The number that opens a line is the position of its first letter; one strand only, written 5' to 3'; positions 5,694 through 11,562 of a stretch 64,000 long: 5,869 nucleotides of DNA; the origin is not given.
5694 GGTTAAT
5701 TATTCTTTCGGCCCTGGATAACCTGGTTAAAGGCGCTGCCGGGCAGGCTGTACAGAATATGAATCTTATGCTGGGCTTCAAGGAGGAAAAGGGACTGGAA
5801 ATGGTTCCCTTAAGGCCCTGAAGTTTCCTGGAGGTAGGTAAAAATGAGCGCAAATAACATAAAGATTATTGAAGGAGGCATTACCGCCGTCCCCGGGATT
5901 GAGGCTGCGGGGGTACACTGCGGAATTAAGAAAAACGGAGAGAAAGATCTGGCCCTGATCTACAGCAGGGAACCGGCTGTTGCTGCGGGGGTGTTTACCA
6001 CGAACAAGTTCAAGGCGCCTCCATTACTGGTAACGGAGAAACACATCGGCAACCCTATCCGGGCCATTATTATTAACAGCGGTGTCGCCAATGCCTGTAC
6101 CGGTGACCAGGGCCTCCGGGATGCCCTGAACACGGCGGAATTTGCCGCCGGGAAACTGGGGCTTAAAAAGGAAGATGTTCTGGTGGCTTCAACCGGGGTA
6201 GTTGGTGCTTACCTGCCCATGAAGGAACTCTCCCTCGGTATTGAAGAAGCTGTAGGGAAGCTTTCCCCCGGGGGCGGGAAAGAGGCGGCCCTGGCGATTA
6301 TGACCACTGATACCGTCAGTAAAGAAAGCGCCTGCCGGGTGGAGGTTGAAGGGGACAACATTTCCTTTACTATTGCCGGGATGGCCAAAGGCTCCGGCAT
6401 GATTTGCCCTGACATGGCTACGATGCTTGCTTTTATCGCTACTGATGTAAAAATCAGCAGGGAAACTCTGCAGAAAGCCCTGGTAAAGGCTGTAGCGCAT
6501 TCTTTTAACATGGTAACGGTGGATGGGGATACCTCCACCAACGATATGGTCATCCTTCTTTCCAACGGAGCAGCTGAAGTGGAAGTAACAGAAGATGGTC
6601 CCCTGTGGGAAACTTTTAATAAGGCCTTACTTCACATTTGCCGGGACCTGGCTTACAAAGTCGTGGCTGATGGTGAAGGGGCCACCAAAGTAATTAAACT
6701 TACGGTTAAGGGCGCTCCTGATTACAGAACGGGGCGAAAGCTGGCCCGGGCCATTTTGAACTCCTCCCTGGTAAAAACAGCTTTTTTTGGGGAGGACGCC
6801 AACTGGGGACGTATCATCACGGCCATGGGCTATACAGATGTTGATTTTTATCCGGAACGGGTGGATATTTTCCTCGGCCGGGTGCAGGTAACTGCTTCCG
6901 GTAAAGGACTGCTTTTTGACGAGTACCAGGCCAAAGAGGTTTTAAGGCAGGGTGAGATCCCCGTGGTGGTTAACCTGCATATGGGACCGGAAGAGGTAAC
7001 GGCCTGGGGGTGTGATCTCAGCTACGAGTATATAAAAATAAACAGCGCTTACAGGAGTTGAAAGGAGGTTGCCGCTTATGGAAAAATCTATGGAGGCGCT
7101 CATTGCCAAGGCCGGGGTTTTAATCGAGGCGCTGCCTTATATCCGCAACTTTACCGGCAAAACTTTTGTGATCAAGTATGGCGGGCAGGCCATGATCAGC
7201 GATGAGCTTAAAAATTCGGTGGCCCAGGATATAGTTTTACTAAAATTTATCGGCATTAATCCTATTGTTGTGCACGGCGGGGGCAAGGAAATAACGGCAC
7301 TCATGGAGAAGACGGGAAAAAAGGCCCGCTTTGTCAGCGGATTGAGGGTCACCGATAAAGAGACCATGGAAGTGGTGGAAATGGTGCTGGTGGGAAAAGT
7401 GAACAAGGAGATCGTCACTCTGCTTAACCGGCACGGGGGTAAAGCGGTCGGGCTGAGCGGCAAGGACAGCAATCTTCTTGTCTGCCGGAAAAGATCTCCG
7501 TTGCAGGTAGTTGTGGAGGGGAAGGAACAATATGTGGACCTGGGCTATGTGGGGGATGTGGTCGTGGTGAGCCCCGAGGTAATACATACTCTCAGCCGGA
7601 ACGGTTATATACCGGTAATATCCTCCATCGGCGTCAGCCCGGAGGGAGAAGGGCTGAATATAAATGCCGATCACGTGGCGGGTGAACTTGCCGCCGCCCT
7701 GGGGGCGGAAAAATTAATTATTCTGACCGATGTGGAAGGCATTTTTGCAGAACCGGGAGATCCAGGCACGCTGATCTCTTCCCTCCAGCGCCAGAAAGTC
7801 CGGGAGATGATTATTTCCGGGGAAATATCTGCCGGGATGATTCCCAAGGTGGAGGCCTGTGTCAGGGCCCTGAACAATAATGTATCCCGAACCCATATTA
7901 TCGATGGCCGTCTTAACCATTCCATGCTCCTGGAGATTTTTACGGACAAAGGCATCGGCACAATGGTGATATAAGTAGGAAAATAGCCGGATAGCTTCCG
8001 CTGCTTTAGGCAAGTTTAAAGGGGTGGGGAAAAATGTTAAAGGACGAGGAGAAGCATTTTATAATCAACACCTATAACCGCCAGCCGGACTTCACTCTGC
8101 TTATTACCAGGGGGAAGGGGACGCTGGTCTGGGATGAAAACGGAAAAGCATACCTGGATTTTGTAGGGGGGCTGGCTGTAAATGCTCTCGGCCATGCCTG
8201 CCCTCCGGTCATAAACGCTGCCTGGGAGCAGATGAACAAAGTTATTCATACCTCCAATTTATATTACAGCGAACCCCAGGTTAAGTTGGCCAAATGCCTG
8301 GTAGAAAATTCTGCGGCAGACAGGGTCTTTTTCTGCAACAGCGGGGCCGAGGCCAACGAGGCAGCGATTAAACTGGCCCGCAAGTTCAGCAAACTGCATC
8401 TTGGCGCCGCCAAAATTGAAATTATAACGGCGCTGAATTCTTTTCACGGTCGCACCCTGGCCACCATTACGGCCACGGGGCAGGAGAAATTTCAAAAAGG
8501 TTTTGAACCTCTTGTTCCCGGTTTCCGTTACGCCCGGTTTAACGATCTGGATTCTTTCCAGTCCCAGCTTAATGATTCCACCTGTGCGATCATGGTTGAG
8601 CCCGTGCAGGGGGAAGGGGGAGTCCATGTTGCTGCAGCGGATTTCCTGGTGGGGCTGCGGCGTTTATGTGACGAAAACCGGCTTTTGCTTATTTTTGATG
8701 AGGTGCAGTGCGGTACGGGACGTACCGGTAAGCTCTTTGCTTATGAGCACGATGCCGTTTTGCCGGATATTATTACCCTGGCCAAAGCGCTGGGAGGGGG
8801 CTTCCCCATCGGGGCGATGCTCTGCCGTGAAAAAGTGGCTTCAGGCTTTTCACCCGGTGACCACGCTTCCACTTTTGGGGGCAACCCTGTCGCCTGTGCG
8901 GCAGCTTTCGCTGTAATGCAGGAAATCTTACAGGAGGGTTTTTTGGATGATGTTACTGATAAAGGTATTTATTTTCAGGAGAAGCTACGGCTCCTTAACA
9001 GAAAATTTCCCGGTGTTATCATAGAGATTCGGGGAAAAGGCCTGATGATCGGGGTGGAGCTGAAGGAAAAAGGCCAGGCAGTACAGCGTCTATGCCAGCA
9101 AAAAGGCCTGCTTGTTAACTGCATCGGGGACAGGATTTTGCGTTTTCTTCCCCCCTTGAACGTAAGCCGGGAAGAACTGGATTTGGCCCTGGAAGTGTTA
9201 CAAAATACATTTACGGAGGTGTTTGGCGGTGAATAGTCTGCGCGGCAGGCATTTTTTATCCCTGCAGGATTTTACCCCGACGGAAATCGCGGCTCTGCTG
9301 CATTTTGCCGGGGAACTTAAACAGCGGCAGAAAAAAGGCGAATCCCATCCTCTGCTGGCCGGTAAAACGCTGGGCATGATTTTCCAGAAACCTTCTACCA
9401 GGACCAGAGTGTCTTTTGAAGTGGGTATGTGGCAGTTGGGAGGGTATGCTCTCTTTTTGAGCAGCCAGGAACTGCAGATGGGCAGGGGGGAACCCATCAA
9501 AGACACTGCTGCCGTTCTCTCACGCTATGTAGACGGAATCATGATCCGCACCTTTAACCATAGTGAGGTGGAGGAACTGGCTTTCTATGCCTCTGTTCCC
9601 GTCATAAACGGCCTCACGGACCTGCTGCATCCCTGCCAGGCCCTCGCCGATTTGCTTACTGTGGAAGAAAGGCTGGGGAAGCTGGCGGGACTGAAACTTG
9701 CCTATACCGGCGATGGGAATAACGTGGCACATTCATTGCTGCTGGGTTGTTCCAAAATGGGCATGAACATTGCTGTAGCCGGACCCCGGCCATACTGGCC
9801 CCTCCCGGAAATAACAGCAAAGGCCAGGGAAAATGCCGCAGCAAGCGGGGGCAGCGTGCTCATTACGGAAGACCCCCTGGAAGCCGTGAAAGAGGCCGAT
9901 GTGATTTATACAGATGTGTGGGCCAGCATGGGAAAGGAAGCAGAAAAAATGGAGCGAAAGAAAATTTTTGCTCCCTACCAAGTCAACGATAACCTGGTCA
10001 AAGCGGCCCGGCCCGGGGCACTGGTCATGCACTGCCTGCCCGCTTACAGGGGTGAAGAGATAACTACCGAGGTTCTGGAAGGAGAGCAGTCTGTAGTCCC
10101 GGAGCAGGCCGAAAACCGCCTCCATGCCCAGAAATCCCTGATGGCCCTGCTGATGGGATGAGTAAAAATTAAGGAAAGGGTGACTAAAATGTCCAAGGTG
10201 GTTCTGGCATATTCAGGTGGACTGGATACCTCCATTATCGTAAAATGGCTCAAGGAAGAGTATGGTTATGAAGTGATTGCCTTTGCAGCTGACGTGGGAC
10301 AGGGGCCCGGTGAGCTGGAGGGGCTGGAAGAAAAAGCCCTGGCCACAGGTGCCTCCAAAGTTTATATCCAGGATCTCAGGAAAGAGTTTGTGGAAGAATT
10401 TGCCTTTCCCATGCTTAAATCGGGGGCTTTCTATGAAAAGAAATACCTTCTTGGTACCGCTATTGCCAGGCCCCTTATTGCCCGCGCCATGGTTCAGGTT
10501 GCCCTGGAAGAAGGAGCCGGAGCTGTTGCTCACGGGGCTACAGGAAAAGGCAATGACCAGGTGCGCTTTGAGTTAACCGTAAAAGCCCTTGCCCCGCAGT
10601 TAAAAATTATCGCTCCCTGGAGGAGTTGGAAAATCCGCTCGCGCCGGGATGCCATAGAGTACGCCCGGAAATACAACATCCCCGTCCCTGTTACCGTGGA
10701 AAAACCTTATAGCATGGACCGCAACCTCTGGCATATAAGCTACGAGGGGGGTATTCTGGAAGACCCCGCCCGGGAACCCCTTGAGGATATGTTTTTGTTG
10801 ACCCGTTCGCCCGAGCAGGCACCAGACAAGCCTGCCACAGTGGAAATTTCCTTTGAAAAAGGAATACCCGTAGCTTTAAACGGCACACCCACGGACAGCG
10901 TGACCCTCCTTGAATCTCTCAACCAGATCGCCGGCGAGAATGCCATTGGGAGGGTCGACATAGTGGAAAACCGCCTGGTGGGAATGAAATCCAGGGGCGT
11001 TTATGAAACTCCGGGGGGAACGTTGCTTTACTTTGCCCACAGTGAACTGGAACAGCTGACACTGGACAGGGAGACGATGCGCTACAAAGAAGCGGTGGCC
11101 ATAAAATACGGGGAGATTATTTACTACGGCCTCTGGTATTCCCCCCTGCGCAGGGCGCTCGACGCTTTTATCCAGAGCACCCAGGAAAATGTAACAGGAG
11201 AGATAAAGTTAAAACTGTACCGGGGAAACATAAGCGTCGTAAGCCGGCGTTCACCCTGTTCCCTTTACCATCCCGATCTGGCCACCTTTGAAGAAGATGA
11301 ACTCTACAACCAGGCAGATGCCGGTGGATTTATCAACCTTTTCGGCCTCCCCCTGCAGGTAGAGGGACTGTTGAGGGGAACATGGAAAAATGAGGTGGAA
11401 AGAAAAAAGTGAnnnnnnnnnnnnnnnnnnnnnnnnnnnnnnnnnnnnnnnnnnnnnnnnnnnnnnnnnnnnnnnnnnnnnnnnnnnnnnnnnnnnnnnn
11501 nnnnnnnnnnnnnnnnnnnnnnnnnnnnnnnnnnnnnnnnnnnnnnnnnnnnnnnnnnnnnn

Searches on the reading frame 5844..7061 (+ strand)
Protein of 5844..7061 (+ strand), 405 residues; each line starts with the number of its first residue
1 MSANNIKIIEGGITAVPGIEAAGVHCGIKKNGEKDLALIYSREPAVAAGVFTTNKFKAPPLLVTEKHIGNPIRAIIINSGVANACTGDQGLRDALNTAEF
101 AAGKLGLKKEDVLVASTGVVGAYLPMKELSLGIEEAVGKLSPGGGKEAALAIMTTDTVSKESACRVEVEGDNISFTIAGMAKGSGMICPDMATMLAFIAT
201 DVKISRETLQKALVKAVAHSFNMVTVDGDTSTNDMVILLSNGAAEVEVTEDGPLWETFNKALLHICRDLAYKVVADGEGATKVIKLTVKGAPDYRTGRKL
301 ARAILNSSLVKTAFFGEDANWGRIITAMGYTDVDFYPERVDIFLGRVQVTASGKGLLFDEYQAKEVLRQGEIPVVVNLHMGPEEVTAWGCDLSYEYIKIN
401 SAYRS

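Call 14: search_protein_families(library=pfam, proteins=[window:5844-7061:+], max_evalue=0.00001)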
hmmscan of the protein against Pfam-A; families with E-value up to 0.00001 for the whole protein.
window:5844-7061:+ (405 aa): 1 family
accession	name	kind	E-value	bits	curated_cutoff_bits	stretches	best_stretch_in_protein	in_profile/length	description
PF01960.23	ArgJ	-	3.2e-152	507.1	32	1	21-405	2-377/377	ArgJ family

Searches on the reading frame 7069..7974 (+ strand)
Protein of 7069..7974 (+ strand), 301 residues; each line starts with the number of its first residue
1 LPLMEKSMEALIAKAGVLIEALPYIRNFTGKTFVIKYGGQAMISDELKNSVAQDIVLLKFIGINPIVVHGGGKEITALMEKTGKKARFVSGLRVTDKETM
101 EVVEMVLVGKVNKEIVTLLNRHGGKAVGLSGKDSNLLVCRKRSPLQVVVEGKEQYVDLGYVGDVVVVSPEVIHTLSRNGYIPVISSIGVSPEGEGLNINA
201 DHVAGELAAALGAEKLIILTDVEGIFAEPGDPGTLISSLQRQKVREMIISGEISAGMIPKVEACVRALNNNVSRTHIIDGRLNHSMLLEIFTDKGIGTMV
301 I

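Call 14: search_protein_families(library=pfam, proteins=[window:7069-7974:+], max_evalue=0.00001)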
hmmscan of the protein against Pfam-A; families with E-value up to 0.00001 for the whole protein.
window:7069-7974:+ (301 aa): 1 family
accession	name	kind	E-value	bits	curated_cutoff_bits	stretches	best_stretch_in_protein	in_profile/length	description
PF00696.33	AA_kinase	-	3e-49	168.3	24.9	1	31-279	1-234/234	Amino acid kinase family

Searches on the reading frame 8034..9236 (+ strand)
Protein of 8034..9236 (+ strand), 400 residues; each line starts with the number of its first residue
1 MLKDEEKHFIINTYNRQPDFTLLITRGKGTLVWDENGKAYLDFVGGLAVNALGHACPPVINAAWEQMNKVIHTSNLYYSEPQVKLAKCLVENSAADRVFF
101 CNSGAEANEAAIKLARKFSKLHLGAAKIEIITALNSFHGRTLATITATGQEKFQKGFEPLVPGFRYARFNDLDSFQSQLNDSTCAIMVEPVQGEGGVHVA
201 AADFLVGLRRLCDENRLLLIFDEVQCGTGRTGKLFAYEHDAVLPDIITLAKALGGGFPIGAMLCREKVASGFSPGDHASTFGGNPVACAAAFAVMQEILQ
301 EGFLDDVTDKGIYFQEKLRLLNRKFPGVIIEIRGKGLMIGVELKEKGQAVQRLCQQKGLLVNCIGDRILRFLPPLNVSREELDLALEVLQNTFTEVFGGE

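Call 14: search_protein_families(library=pfam, proteins=[window:8034-9236:+], max_evalue=0.00001)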
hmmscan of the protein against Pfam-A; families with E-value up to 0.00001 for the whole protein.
window:8034-9236:+ (400 aa): 1 family
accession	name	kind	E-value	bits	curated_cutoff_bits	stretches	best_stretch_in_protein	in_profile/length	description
PF00202.27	Aminotran_3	-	1.8e-121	406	30.5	1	18-392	7-402/403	Aminotransferase class-III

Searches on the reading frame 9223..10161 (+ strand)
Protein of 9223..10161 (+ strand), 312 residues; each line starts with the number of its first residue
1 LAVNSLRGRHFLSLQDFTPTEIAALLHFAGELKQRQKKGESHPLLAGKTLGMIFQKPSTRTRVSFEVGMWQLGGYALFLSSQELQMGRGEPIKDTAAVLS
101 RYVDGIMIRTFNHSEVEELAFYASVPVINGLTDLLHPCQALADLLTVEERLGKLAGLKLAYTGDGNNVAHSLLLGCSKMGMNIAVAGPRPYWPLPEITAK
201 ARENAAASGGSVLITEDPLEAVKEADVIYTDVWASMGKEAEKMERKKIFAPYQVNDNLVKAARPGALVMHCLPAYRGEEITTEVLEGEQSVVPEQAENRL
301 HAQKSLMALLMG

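Call 14: search_protein_families(library=pfam, proteins=[window:9223-10161:+], max_evalue=0.00001)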
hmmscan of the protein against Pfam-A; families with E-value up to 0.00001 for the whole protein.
window:9223-10161:+ (312 aa): 2 families
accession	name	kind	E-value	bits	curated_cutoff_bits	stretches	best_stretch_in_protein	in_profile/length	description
PF00185.30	OTCace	-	2.9e-58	196.8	29.4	1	156-310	2-157/157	Aspartate/ornithine carbamoyltransferase, Asp/Orn binding domain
PF02729.26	OTCace_N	-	1.8e-54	184.3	29.9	1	9-149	1-148/148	Aspartate/ornithine carbamoyltransferase, carbamoyl-P binding domain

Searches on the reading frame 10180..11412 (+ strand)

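Call 14: search_protein_families(library=pfam, proteins=[window:10180-11412:+], max_evalue=0.00001)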
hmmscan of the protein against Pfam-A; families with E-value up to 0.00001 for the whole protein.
window:10180-11412:+ (410 aa): 2 families
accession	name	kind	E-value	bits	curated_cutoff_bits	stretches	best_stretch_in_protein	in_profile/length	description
PF20979.2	Arginosuc_syn_C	-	1.9e-89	299.4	27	1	177-393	1-217/219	Arginosuccinate synthase C-terminal domain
PF00764.25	Arginosuc_synth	-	4.2e-67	225.7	27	1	6-168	1-162/162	Arginosuccinate synthase N-terminal HUP domain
